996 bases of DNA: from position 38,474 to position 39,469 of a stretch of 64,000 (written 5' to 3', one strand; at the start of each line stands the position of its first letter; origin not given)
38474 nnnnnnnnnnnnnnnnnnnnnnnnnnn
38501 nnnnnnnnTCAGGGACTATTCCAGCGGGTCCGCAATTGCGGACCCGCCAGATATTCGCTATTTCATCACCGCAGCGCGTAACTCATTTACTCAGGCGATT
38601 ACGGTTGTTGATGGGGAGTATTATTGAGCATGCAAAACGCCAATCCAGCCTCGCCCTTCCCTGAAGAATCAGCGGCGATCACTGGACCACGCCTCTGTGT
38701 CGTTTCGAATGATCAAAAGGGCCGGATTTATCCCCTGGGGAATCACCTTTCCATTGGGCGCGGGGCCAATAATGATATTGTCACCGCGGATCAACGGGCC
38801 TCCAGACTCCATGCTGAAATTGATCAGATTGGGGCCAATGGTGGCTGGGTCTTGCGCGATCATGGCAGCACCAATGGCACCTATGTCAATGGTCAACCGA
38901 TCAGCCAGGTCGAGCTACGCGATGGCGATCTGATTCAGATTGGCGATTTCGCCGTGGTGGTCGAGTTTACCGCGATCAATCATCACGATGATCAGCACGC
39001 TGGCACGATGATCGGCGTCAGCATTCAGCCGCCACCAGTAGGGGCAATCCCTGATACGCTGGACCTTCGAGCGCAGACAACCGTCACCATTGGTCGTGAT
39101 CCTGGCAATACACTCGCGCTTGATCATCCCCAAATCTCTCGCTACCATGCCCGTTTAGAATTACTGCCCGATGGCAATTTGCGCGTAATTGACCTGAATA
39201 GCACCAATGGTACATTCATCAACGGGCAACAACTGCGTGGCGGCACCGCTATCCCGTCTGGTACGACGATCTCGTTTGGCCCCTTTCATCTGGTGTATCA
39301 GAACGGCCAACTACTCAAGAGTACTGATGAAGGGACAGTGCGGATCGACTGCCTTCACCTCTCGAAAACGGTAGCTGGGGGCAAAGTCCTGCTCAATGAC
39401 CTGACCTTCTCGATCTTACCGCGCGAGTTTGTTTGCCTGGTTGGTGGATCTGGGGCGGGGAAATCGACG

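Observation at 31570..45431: Seven-gene phospho-Ser/Thr signalling and envelope cluster in which almost every protein is a bitopic 'cytoplasmic module, TM, PT-rich stalk, outside domain' design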

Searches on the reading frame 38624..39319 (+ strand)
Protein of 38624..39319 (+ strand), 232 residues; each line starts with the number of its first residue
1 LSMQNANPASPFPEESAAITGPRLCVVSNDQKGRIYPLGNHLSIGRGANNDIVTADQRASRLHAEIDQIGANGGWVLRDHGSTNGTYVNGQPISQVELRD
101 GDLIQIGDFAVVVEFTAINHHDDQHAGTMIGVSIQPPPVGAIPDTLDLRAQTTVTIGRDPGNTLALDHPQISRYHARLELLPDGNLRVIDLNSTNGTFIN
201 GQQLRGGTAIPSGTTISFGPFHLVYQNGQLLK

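Call 21: search_solved_structures(query=window:38624-39319:+, max_evalue=0.001, show_alignments=4)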
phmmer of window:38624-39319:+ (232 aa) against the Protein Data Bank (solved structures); distinct sequences matched with E-value up to 0.001: 26.
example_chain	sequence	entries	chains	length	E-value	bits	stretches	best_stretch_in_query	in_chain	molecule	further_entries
6cah_A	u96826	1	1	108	3e-10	43.4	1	41-113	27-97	ABC transporter ATP-binding/permease protein Rv1747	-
6i2q_B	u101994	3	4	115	1.3e-09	41.4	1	41-113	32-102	Glycogen accumulation regulator GarA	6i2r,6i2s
3po8_A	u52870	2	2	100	2.6e-09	40.3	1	24-115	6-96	Putative uncharacterized protein TB39.8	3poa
8p5r_G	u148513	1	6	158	2.8e-09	40.2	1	41-113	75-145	Glycogen accumulation regulator GarA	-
8p5x_G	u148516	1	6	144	2.9e-09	40.2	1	148-228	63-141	Oxoglutarate dehydrogenase inhibitor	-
2kb3_A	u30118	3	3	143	2.9e-09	40.2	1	148-228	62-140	Oxoglutarate dehydrogenase inhibitor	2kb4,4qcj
2lc1_A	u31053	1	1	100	3.4e-09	39.9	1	22-114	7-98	Putative uncharacterized protein TB39.8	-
1uht_A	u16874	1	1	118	6.8e-09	39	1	23-115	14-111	expressed protein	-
2kfu_A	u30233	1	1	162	7.5e-09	38.8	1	33-114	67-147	Rv1827 pThr 22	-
2kkl_A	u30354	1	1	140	7.5e-09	38.8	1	42-113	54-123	Uncharacterized protein Mb1858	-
6i2p_D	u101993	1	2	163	7.6e-09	38.8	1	33-114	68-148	Glycogen accumulation regulator GarA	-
7rj3_A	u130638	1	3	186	1e-08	38.4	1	33-114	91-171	Glycogen accumulation regulator GarA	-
3oun_A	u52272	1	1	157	1.7e-08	37.7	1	21-113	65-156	Putative uncharacterized protein TB39.8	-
6ccd_A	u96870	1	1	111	2.4e-06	30.6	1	22-109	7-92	ABC transporter ATP-binding/permease protein Rv1747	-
2fez_A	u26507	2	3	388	4.1e-06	29.9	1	29-120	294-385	Probable regulatory protein embR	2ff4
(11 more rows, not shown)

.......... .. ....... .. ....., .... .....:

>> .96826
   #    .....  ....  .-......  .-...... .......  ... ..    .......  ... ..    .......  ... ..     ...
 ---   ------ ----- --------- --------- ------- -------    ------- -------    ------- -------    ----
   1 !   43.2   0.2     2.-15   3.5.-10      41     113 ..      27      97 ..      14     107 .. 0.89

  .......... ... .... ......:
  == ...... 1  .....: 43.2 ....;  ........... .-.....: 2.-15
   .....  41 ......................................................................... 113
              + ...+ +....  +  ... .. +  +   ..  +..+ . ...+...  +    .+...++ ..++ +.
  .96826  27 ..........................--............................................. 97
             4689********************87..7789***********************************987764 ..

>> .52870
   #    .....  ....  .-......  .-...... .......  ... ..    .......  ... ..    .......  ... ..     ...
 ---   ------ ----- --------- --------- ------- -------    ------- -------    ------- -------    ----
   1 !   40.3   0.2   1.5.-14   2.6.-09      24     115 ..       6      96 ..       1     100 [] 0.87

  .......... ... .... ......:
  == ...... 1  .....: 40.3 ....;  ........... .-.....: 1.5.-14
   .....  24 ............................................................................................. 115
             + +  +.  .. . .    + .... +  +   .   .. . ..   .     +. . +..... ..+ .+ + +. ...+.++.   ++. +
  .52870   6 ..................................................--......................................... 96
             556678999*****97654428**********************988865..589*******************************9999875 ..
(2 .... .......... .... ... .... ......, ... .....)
